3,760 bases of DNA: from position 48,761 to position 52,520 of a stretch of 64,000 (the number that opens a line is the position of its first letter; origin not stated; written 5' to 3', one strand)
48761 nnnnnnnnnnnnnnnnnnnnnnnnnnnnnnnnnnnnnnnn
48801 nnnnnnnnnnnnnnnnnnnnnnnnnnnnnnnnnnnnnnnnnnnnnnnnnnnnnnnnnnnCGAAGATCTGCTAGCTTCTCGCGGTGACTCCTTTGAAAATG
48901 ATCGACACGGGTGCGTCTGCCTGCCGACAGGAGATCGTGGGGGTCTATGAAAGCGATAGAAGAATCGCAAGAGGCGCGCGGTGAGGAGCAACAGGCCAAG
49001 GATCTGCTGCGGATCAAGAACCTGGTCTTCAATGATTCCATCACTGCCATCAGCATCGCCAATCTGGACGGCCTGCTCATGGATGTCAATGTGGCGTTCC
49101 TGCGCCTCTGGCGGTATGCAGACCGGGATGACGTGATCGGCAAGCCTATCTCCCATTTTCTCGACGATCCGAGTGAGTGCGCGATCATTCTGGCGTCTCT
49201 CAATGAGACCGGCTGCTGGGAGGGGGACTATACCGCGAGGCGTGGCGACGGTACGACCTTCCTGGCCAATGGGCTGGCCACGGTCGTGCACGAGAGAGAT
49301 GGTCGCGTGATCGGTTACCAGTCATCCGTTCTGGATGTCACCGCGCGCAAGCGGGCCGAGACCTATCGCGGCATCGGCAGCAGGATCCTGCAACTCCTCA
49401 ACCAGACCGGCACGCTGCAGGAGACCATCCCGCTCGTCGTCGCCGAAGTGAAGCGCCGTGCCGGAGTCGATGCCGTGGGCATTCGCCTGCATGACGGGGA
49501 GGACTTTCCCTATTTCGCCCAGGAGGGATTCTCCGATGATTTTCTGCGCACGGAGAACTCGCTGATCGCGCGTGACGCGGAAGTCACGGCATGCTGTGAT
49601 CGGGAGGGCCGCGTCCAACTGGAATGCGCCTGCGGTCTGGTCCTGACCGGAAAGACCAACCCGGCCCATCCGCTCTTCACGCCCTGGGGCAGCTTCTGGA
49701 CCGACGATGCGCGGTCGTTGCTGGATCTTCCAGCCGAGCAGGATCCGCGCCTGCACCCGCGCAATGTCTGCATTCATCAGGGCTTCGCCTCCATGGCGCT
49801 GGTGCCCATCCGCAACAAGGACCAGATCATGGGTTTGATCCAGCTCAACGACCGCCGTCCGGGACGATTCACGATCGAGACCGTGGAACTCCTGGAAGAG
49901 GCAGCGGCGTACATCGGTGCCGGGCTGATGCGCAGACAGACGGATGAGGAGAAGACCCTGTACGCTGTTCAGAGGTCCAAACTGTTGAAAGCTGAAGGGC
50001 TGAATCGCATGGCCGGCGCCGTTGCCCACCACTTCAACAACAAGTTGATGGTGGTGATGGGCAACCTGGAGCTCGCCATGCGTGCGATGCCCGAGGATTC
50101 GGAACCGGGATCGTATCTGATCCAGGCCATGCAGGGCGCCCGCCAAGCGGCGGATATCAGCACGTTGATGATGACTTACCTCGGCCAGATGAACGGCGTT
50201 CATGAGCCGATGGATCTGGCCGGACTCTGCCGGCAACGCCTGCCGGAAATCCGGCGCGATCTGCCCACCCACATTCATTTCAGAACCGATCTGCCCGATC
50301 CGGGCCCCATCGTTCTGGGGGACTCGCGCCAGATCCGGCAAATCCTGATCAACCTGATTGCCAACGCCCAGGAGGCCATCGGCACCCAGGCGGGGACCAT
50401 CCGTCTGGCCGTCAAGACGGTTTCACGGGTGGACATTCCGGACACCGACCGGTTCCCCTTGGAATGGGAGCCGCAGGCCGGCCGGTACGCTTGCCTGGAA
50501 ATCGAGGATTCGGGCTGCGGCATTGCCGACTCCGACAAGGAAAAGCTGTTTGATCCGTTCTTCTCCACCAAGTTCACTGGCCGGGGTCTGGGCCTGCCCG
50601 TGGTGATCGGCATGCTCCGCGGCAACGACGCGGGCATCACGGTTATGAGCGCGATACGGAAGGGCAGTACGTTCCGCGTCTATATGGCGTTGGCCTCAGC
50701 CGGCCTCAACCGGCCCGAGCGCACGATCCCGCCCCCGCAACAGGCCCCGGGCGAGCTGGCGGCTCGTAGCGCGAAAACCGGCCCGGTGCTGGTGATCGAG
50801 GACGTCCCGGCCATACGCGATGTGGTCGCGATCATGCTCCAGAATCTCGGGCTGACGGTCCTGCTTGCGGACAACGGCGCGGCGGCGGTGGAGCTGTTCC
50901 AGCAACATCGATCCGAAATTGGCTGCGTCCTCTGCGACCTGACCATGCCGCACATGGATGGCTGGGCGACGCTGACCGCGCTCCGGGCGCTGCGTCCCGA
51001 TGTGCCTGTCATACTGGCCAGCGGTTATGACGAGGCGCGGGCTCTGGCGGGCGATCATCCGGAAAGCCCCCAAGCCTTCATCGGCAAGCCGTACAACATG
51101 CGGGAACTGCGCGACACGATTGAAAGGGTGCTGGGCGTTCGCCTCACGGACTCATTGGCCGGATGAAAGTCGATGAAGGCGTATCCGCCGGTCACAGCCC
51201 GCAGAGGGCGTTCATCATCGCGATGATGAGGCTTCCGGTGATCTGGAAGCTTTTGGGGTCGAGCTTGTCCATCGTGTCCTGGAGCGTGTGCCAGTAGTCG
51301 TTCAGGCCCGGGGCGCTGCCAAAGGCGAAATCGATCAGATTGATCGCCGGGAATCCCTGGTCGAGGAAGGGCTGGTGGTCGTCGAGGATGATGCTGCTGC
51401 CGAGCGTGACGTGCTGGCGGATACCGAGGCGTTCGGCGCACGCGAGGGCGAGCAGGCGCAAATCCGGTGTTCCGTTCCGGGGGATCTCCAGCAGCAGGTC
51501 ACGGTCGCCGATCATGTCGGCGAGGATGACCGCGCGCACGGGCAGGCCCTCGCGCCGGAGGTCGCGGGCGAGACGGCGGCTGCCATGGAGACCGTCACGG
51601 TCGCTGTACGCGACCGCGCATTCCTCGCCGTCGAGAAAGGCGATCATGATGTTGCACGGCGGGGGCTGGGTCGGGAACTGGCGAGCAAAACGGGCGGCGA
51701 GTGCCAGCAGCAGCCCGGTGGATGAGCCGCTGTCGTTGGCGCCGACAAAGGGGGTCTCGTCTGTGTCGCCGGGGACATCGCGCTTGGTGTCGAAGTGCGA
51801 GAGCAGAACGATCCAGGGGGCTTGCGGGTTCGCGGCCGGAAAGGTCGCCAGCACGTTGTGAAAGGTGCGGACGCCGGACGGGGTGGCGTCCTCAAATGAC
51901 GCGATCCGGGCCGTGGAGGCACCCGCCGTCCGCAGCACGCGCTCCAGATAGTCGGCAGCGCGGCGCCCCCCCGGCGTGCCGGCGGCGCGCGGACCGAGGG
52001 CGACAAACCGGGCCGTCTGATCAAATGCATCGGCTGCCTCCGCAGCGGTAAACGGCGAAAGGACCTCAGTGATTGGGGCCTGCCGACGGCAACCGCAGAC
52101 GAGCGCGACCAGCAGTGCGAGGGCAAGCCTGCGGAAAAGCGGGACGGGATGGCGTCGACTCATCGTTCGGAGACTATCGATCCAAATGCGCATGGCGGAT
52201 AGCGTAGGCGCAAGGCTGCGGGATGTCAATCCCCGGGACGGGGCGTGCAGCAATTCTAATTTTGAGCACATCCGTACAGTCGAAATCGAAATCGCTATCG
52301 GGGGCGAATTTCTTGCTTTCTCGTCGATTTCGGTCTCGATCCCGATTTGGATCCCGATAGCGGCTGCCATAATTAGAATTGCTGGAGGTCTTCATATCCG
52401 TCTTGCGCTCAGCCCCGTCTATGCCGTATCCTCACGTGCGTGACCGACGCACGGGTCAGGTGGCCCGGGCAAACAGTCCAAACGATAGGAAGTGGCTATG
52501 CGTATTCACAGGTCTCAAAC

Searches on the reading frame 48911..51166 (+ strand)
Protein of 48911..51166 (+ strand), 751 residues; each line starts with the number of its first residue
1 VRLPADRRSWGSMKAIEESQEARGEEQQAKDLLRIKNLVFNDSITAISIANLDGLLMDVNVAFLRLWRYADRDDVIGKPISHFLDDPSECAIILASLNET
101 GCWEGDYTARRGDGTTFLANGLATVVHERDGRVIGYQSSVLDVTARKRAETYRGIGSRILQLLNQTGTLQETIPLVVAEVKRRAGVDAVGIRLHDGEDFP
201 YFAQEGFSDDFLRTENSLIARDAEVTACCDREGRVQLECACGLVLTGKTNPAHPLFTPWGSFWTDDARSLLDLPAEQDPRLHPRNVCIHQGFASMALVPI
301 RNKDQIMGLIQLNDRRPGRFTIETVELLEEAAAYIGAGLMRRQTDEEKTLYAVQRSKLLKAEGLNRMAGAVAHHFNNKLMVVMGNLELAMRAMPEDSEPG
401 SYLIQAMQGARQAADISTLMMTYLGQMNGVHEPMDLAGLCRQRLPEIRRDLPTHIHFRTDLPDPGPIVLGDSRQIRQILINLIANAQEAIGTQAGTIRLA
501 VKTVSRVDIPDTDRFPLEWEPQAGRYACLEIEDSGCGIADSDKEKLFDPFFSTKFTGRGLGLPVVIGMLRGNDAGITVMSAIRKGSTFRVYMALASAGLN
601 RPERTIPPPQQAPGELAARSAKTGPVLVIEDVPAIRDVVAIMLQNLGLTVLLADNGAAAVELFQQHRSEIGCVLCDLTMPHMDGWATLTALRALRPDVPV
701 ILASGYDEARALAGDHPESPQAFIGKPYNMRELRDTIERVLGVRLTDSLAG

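Call 55: search_protein_families(library=pfam, proteins=[window:48911-51166:+], max_evalue=0.001)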
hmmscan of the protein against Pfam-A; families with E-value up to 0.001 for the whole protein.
window:48911-51166:+ (751 aa): 7 families
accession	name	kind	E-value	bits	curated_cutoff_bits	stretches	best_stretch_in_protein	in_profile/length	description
PF00072.30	Response_reg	-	6e-19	68.7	30.2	1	626-737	1-110/111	Response regulator receiver domain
PF02518.31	HATPase_c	-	1.2e-14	55.1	26.4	1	470-594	1-109/111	Histidine kinase-, DNA gyrase B-, and HSP90-like ATPase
PF01590.32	GAF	-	4.7e-10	40.6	22.4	1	169-337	2-131/133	GAF domain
PF13426.13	PAS_9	-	2.1e-09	38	27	1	46-145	3-103/103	PAS domain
PF13185.12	GAF_2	-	1.2e-08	35.7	28.6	1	256-338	54-134/136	GAF domain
PF00989.32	PAS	-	2e-06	28.2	22.6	1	39-140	6-110/113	PAS fold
PF13492.12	GAF_3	-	0.00049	20.9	27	0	293-339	81-127/129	GAF domain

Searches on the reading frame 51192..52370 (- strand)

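Call 55: search_protein_families(library=pfam, proteins=[window:51192-52370:-], max_evalue=0.001)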
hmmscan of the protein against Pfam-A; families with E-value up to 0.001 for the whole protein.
window:51192-52370:- (392 aa): 1 family
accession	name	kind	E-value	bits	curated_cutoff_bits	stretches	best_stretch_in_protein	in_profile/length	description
PF04389.22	Peptidase_M28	-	6.8e-29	101.4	21.3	1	172-385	1-192/193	Peptidase family M28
